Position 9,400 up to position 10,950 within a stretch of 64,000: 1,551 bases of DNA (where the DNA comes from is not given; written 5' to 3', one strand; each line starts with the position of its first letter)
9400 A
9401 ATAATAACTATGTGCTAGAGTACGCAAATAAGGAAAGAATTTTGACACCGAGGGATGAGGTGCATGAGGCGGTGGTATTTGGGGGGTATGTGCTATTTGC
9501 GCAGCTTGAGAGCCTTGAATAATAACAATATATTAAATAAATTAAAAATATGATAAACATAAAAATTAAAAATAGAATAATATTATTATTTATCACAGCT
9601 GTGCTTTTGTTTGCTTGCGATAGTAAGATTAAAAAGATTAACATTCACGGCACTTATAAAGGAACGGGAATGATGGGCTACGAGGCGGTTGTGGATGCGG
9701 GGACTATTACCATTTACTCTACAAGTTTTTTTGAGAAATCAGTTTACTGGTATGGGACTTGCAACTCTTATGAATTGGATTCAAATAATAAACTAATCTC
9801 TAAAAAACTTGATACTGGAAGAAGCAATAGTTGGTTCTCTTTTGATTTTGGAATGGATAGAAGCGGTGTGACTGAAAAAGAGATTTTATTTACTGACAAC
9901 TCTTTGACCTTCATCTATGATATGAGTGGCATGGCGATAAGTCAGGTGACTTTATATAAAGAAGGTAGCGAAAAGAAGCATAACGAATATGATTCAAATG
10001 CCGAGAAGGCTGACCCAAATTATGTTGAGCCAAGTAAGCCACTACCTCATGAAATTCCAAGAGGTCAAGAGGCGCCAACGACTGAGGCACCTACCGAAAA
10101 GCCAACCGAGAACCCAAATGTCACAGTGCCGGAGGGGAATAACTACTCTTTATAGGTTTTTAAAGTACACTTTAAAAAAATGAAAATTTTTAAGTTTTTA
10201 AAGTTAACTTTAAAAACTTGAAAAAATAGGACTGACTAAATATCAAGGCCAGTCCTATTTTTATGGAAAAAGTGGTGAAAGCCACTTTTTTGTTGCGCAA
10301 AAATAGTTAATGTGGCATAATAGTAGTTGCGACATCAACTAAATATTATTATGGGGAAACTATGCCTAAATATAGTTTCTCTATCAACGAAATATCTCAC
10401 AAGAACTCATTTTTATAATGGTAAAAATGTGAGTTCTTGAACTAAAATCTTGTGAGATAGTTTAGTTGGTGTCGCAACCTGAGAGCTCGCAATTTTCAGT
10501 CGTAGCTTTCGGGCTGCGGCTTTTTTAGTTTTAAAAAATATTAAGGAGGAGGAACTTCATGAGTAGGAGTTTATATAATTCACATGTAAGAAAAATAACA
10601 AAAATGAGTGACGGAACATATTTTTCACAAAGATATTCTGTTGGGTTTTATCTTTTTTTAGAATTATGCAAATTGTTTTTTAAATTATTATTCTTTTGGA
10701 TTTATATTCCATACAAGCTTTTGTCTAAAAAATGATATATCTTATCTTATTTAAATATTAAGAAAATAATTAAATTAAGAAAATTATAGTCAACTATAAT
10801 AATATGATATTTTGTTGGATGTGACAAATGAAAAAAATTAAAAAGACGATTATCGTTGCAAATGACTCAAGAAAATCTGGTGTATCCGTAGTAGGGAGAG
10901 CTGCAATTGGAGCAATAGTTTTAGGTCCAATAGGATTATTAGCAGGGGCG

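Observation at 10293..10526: Orphan ~200-nt structured RNA with its own promoter and terminator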

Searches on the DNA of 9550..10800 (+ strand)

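Call 4: search_rna_families(source=window, start=10100, end=10800, threshold=evalue, max_evalue=10, show_alignments=3)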
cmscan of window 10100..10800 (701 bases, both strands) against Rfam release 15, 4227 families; matches with E-value up to 10: 22.
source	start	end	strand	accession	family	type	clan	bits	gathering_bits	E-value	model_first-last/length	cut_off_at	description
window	10352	10468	-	RF02618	SSRC34_2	Gene; sRNA;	-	23.9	48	0.17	1-125/125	no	Streptococcus sRNA 34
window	10221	10318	-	RF02449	ncr1015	Gene; sRNA;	-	22.7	60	1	1-121/121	no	Bacillus sRNA ncr1015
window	10214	10264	-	RF03790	MIR8008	Gene; miRNA;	-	22.5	66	0.055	1-55/55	no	MIR8008 microRNA precursor family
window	10186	10225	+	RF03743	MIR7696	Gene; miRNA;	-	22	83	0.16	1-88/88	no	MIR7696 microRNA precursor family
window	10221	10263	-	RF00752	mir-14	Gene; miRNA;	-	21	53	0.088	9-55/63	no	mir-14 microRNA precursor family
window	10176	10260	+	RF02319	TtnuHACA12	Gene; snRNA; snoRNA; HACA-box;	-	20.9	80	2.2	1-131/131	no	Tetrahymena snoRNA TtnuHACA12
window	10225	10294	-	RF02377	SurA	Gene; sRNA;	-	20.4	100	0.0031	1-279/279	no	SurA sRNA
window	10184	10291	+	RF02730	JA02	Gene; sRNA;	-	20.1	49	4.1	1-116/116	no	Aggregatibacter sRNA JA02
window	10187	10224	+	RF04128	MIR8562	Gene; miRNA;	-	18.5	211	0.64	1-242/242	no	MIR8562 microRNA precursor family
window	10711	10750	-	RF01569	DdR2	Gene; snRNA; snoRNA; CD-box;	-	17.7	80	7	42-83/83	no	Dictyostelium snoRNA DdR2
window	10323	10481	-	RF00452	MIR172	Gene; miRNA;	-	17.6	70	0.62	1-114/114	no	mir-172 microRNA precursor family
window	10188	10260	-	RF02432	SpF25_sRNA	Gene; sRNA;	-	16.9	48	6.1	1-102/102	no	Streptococcus sRNA SpF25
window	10142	10231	-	RF04172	MIR8675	Gene; miRNA;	-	16.8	90.8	3.9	1-95/95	no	MIR8675 microRNA precursor family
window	10100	10308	-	RF02842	RefA1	Gene; sRNA;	-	16.7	94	0.47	1-189/222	3'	Enterococcus sRNA A1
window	10260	10338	+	RF02544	mt-tmRNA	Gene;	CL00001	16.6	65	8.5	1-77/77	no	Mitochondrion-encoded tmRNA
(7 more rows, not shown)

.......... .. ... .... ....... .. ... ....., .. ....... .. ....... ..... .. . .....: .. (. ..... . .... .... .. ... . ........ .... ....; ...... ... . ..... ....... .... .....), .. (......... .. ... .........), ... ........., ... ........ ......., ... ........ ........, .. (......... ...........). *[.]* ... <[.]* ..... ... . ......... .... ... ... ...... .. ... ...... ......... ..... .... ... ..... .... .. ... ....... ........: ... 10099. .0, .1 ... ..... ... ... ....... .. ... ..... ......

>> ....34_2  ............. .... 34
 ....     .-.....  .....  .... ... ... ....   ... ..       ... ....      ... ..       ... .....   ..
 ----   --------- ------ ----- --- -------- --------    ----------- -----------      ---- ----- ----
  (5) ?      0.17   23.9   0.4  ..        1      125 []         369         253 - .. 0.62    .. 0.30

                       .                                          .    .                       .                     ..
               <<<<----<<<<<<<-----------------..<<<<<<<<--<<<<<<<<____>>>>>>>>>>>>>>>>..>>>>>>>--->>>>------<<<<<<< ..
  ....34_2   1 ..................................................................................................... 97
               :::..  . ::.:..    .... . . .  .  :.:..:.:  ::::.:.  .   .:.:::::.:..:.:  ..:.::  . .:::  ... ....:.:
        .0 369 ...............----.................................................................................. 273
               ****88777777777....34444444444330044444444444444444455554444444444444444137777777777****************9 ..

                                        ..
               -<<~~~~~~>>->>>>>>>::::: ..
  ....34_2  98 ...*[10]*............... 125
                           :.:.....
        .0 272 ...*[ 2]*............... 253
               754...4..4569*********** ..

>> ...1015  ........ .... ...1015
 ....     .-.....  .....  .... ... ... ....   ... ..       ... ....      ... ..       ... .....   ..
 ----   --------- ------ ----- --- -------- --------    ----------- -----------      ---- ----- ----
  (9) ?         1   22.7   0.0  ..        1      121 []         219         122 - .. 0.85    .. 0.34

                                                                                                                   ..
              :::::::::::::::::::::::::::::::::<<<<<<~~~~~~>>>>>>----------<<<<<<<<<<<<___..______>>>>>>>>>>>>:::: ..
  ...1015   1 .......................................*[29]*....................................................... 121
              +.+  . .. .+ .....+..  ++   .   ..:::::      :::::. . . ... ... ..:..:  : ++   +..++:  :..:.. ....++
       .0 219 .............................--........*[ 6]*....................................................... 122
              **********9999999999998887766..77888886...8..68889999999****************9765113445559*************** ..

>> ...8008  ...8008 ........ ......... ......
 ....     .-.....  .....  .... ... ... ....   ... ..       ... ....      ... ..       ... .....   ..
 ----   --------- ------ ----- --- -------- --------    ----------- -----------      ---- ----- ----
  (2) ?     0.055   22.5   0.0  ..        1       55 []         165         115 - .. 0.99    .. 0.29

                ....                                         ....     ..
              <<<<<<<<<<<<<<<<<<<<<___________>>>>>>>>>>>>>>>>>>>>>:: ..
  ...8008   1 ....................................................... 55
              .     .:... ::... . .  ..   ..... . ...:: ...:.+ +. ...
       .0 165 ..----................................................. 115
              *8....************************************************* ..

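Call 12: search_dna_similar(query=window:10280-10560:+, collection=phages, mode=distant)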
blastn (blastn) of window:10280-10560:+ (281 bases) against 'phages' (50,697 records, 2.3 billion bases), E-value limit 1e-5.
No match.

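Call 13: search_dna_similar(query=window:10280-10560:+, collection=plasmids, mode=distant)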
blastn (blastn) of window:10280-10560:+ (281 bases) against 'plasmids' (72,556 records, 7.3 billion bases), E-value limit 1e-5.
No match.

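Call 51: build_rna_model(alignment_id=A4, structure=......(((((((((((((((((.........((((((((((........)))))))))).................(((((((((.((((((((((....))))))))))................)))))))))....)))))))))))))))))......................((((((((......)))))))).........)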
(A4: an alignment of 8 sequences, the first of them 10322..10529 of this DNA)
Model R1 built from alignment A4 (8 sequences, 210 columns); structure: as given.
model positions 207; base pairs 54; branch points 2; effective number of sequences 1.08; information 0.59 bits per position. Calibrated on 0.2 Mb of random sequence (short: E-values are rough).
structure used (alignment columns):
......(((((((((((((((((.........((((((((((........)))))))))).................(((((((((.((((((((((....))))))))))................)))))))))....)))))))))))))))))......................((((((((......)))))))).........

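Call 53: search_with_rna_model(model_id=R1, sources=[window, L001, L003, L017, L018, L019, L021, L023, L026, L028, L029, L030, L033, L036, L022], max_evalue=1, make_alignment=true)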
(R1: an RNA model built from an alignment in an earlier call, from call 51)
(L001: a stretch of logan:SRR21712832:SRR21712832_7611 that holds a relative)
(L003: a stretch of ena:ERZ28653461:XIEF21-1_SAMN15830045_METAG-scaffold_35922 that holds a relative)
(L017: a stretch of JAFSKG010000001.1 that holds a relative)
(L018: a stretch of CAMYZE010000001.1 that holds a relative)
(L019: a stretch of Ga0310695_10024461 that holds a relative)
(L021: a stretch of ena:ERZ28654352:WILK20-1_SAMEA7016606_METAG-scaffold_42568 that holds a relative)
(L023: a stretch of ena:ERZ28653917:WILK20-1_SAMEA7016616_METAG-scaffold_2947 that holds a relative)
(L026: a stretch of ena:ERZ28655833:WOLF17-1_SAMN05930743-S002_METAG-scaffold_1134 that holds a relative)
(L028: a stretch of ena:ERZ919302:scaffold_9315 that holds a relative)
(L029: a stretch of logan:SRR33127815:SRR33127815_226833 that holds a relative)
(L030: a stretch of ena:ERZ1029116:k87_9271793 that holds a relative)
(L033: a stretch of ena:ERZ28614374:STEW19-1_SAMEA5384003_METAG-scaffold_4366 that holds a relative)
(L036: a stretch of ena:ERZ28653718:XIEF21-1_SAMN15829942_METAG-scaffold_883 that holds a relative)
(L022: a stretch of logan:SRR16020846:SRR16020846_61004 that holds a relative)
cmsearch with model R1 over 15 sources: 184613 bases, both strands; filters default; matches with E-value up to 1: 18.
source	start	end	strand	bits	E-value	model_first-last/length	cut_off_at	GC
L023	6308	6508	+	241.8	7e-54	1-207/207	no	0.36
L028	8224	8425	+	237.9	5.6e-53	1-207/207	no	0.38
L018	5525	5724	-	236.3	1.3e-52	1-207/207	no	0.38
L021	2772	2978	+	235.3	2.2e-52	1-207/207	no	0.42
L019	1589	1791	+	234.7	2.9e-52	1-207/207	no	0.37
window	10322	10529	+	231.1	2.1e-51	1-207/207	no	0.36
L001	3753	3962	+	224.3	7.6e-50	1-207/207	no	0.36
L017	7127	7328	-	219.6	9.2e-49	1-207/207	no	0.38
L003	3739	3947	+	183.4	2.1e-40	1-207/207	no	0.34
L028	8197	8378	-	28.1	0.00016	1-207/207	no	0.35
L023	6298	6461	-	27.5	0.00021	1-207/207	no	0.31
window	10315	10482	-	26.7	0.00033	1-207/207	no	0.32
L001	3745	3915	-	25.1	0.0008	1-207/207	no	0.33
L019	1579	1744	-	24.9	0.00087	1-207/207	no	0.34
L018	5572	5734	+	24.3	0.0012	1-207/207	no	0.34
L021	2730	2931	-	23.2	0.0022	1-207/207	no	0.35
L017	7174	7355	+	16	0.099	1-207/207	no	0.35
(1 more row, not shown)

Alignment A5: 18 matches aligned to the model, 343 columns, each read 5' to 3' on its own strand. Consensus structure (alignment columns), stored with it:
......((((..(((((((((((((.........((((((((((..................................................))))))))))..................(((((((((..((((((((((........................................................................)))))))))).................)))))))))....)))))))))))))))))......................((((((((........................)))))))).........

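Call 54: search_with_rna_model(model_id=R1, sources=[window, L001, L017, L018, L019, L021, L023, L028], max_evalue=1e-30, make_alignment=true)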
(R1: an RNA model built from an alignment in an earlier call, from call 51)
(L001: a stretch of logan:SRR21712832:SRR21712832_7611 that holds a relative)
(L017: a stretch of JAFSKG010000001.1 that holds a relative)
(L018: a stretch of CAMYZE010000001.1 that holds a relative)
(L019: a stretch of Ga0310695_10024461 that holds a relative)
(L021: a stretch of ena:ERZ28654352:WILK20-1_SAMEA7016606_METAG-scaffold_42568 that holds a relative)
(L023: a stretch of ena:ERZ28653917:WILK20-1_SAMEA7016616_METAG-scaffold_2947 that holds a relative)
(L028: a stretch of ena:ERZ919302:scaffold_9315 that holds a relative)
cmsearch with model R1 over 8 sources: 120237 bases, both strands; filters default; matches with E-value up to 1e-30: 8.
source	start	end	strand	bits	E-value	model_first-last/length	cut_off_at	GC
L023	6308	6508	+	241.8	4.5e-54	1-207/207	no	0.36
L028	8224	8425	+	237.9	3.6e-53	1-207/207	no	0.38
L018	5525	5724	-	236.3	8.4e-53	1-207/207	no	0.38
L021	2772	2978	+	235.3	1.4e-52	1-207/207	no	0.42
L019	1589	1791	+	234.7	1.9e-52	1-207/207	no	0.37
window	10322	10529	+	231.1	1.3e-51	1-207/207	no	0.36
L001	3753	3962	+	224.3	4.9e-50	1-207/207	no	0.36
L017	7127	7328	-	219.6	6e-49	1-207/207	no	0.38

Alignment A6: 8 matches aligned to the model, 211 columns, each read 5' to 3' on its own strand. Consensus structure (alignment columns), stored with it:
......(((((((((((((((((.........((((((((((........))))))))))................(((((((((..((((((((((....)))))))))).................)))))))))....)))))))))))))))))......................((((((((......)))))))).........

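Call 68: search_rna_families(source=L028, start=8050, end=8850, threshold=evalue, max_evalue=1)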
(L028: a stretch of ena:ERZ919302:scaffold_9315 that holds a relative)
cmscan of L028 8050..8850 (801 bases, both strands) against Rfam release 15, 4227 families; matches with E-value up to 1: 7.
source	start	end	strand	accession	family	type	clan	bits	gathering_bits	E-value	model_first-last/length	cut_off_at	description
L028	8488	8712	-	RF04127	MIR8007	Gene; miRNA;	-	26.1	195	0.011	1-226/226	no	MIR8007 microRNA precursor family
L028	8392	8465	+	RF00813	mir-11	Gene; miRNA;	CL00083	23.9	45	0.017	1-78/78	no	mir-11 microRNA precursor family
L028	8401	8457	+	RF00047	mir-2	Gene; miRNA;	-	22.9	45.5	0.085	1-72/72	no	mir-2 microRNA precursor family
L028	8280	8371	+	RF00451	MIR395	Gene; miRNA;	-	22.5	56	0.044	1-104/104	no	mir-395 microRNA precursor family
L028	8387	8501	+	RF00600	SNORA79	Gene; snRNA; snoRNA; HACA-box;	-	21.5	55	0.46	1-143/143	no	Small nucleolar RNA SNORA79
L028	8163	8286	-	RF02601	BASRCI337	Gene; sRNA;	-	18.4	229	0.046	1-191/191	no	Brucella sRNA CI337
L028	8234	8423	+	RF02862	sRNA_1300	Gene; sRNA;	-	18.1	48.8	0.12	1-231/231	no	Enterococcus sRNA 1300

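Call 73: search_with_rna_model(model_id=R1, source=L039, max_evalue=1, show_alignments=2)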
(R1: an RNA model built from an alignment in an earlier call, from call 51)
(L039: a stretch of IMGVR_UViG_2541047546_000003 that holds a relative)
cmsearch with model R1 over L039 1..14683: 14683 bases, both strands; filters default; matches with E-value up to 1: 0.
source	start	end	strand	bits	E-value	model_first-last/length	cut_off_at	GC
